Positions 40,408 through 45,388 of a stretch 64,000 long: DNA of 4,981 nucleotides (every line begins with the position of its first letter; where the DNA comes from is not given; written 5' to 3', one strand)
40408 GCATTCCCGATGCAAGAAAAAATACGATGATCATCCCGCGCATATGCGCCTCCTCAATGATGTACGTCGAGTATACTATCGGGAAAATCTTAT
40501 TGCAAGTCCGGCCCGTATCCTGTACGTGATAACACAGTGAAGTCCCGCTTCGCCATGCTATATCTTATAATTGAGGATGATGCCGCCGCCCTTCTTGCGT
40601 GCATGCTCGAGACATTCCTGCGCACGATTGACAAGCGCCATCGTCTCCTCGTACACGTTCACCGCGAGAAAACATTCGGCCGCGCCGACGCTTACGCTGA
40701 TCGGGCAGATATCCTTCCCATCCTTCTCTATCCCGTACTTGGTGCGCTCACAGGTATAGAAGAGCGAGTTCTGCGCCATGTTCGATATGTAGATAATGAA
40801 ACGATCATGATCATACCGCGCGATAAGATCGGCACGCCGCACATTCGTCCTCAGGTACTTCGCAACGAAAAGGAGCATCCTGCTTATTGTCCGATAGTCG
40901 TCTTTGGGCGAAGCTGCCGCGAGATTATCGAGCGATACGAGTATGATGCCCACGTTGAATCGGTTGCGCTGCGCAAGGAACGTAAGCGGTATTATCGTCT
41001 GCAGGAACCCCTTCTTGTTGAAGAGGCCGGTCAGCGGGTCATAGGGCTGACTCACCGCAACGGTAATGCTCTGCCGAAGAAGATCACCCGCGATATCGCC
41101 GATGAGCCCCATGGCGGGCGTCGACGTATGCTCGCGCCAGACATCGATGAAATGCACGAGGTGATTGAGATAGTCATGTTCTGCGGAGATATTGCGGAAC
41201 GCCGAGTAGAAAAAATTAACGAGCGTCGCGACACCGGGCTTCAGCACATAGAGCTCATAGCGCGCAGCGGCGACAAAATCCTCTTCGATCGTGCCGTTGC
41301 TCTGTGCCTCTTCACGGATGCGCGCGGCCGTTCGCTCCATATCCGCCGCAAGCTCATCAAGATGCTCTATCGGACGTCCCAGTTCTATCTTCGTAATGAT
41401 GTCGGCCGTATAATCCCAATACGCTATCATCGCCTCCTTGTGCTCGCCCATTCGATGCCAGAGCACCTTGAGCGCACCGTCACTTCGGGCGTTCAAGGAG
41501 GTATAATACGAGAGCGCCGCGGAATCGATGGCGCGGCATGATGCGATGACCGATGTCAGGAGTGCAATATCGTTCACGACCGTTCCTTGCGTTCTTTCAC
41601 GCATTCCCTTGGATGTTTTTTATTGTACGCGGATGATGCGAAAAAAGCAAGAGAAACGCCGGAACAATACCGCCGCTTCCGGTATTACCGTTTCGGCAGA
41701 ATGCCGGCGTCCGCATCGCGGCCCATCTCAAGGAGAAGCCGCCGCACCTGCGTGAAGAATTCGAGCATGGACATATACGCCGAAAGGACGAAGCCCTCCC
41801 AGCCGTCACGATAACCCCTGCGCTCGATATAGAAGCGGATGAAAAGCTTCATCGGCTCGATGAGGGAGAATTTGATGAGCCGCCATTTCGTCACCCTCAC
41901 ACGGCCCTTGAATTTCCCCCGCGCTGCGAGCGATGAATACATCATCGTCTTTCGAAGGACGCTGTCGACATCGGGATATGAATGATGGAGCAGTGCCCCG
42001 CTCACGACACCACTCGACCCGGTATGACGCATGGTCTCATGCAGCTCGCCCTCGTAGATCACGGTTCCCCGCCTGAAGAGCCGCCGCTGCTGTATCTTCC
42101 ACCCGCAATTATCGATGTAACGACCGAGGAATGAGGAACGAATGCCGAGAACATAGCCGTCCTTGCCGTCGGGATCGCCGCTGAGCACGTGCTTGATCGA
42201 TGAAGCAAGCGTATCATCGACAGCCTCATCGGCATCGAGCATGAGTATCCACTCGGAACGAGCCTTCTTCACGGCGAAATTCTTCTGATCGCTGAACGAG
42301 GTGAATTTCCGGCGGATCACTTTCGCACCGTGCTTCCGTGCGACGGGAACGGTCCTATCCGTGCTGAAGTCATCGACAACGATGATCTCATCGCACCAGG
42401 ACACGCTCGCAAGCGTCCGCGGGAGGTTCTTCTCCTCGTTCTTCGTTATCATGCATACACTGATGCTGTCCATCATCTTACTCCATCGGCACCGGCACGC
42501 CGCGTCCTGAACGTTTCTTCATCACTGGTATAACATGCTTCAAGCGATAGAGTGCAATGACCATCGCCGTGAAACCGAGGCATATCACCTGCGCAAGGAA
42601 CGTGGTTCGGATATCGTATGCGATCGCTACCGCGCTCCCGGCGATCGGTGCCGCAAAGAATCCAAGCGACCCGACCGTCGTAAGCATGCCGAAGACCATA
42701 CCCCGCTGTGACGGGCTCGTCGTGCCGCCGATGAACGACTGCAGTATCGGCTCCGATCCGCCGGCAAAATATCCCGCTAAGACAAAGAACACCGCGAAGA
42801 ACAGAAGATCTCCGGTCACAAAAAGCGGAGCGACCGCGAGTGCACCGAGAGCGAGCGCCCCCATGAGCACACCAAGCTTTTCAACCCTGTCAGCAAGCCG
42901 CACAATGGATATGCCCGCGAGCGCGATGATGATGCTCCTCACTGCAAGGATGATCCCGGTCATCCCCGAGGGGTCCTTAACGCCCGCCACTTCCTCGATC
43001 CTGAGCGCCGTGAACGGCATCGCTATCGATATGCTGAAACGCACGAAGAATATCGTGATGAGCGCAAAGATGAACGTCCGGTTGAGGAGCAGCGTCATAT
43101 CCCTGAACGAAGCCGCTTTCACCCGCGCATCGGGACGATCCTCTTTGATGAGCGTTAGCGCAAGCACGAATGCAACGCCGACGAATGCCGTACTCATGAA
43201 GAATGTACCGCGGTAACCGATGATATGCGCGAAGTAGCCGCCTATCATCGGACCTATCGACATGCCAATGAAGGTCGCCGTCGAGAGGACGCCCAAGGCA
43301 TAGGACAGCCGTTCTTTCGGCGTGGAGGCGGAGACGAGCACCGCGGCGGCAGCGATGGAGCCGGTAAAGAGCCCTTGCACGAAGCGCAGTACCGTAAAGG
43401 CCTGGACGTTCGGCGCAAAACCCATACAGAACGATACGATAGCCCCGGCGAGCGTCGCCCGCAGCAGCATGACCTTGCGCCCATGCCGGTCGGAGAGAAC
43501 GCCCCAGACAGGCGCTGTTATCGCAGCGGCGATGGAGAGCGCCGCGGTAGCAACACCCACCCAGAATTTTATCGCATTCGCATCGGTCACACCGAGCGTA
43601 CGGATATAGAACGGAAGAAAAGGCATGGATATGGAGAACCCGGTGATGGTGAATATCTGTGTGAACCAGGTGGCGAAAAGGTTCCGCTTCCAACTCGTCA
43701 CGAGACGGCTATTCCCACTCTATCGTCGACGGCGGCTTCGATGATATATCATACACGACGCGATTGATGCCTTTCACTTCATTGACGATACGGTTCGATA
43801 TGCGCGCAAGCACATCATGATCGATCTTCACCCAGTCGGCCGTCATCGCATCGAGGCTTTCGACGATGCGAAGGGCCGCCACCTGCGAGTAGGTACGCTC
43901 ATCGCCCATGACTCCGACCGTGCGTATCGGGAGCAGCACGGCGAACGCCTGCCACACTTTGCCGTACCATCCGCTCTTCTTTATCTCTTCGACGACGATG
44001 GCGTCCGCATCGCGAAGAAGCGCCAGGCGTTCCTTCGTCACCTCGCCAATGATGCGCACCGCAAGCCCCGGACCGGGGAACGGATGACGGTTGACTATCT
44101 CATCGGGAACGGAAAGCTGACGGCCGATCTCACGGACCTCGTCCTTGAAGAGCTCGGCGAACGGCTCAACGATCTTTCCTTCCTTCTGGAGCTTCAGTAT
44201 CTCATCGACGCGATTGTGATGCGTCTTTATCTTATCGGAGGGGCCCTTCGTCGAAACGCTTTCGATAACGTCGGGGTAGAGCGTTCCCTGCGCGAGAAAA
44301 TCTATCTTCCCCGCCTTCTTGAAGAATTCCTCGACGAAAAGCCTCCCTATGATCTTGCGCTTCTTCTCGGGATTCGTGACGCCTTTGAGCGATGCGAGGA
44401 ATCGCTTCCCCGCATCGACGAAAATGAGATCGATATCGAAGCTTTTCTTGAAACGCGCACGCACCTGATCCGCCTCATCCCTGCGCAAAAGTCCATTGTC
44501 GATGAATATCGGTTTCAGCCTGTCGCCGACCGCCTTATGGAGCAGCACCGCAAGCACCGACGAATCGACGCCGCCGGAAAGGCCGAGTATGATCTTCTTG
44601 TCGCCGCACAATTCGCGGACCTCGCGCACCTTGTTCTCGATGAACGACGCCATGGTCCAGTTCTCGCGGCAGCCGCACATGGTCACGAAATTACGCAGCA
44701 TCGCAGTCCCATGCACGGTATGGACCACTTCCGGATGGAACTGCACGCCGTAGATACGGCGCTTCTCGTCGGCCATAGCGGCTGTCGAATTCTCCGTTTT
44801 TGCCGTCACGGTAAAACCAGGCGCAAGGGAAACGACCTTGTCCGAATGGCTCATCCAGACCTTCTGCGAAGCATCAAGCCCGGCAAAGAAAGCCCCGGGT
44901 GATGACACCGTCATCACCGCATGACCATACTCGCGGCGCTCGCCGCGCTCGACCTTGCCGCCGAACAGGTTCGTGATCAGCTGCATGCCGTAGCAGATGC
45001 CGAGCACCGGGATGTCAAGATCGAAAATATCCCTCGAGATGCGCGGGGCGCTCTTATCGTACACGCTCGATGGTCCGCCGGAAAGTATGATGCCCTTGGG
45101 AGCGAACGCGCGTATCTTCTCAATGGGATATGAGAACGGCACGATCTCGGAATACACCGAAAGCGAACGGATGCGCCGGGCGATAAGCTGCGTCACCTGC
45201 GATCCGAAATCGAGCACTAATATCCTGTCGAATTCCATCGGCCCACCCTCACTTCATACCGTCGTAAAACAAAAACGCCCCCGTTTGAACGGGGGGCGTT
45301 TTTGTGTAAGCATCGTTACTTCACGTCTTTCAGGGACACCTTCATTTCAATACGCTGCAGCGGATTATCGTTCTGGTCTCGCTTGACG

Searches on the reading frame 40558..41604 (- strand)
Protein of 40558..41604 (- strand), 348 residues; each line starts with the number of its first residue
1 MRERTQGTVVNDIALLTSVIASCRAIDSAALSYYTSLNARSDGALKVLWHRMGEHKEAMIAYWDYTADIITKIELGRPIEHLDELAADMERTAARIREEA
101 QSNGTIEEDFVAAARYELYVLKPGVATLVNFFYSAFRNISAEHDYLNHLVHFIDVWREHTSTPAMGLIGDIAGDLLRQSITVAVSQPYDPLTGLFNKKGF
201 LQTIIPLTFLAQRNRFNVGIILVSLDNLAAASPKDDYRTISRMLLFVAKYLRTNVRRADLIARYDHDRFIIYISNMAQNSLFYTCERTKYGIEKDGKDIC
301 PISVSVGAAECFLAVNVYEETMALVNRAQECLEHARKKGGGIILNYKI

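Call 20: search_protein_families(library=pfam, proteins=[window:40558-41604:-], max_evalue=0.01)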
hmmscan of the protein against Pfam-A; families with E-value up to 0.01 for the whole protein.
window:40558-41604:- (348 aa): 2 families
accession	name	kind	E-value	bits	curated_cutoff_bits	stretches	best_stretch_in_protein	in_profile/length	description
PF00990.26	GGDEF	-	2.2e-13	50.7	23.8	1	188-339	3-158/161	Diguanylate cyclase, GGDEF domain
PF24898.2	GGDEF_GdpP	-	0.0047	17.6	30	1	223-340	1-113/126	Cyclic-di-AMP phosphodiesterase GdpP-like, GGDEF domain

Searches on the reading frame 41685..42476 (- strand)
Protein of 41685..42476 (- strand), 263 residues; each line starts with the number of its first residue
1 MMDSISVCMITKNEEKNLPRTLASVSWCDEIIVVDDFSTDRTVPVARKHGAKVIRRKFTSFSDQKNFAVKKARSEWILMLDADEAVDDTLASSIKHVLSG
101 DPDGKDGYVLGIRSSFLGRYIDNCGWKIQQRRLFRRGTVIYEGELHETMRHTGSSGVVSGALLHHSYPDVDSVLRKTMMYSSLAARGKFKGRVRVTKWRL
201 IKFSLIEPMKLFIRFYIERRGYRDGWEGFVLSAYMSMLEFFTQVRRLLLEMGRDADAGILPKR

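Call 20: search_protein_families(library=pfam, proteins=[window:41685-42476:-], max_evalue=0.01)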
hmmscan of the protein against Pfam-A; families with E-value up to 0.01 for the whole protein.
window:41685-42476:- (263 aa): 3 families
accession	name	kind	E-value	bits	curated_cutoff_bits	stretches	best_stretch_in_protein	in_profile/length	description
PF00535.33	Glycos_transf_2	-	3.1e-20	73.2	23.3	1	6-97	1-103/168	Glycosyl transferase family 2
PF13704.12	Glyco_tranf_2_4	-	8.9e-05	23.3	27.5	1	12-86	1-84/98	Glycosyl transferase family 2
PF13641.12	Glyco_tranf_2_3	-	0.0047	17.4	27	1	10-90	8-103/230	Glycosyltransferase like family 2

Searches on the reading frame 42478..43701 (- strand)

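Call 20: search_protein_families(library=pfam, proteins=[window:42478-43701:-], max_evalue=0.01)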
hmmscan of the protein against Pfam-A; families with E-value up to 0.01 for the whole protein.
window:42478-43701:- (407 aa): 4 families
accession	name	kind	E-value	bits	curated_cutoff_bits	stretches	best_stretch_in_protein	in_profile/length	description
PF07690.21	MFS_1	-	1.6e-51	175.7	33.4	2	12-230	2-227/347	Major Facilitator Superfamily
PF00083.30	Sugar_tr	-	1.7e-07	30.9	22.3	1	19-182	19-189/452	Sugar (and other) transporter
PF12832.13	MFS_1_like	-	3.5e-06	26.7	25.2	1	21-231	14-235/373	MFS_1 like family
PF13347.12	MFS_2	-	0.0017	17.4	27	1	12-118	230-333/427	MFS/sugar transport protein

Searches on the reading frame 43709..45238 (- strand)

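Call 20: search_protein_families(library=pfam, proteins=[window:43709-45238:-], max_evalue=0.01)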
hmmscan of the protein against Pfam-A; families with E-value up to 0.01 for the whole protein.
window:43709-45238:- (509 aa): 7 families
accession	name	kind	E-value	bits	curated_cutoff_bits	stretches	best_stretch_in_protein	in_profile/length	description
PF00117.34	GATase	-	4.4e-50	170.4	22.8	1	7-186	1-188/190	Glutamine amidotransferase class-I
PF00958.27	GMP_synt_C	-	1.8e-45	153.4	27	1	417-508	1-92/92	GMP synthase C terminal domain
PF02540.23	NAD_synthase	-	1.7e-11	44.2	21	1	198-242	7-48/242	NAD synthase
PF07722.19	Peptidase_C26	-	8.3e-10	39.2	20.5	1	67-170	97-219/219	Peptidase C26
PF01507.26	PAPS_reduct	-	0.00068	20.1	22.5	1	216-292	2-76/175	Phosphoadenosine phosphosulfate reductase domain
PF03054.22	tRNA_Me_trans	-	0.00084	19.5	20.6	1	214-245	1-31/202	tRNA methyl transferase HUP domain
PF00764.25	Arginosuc_synth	-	0.0039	17.7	27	1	215-281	1-66/162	Arginosuccinate synthase N-terminal HUP domain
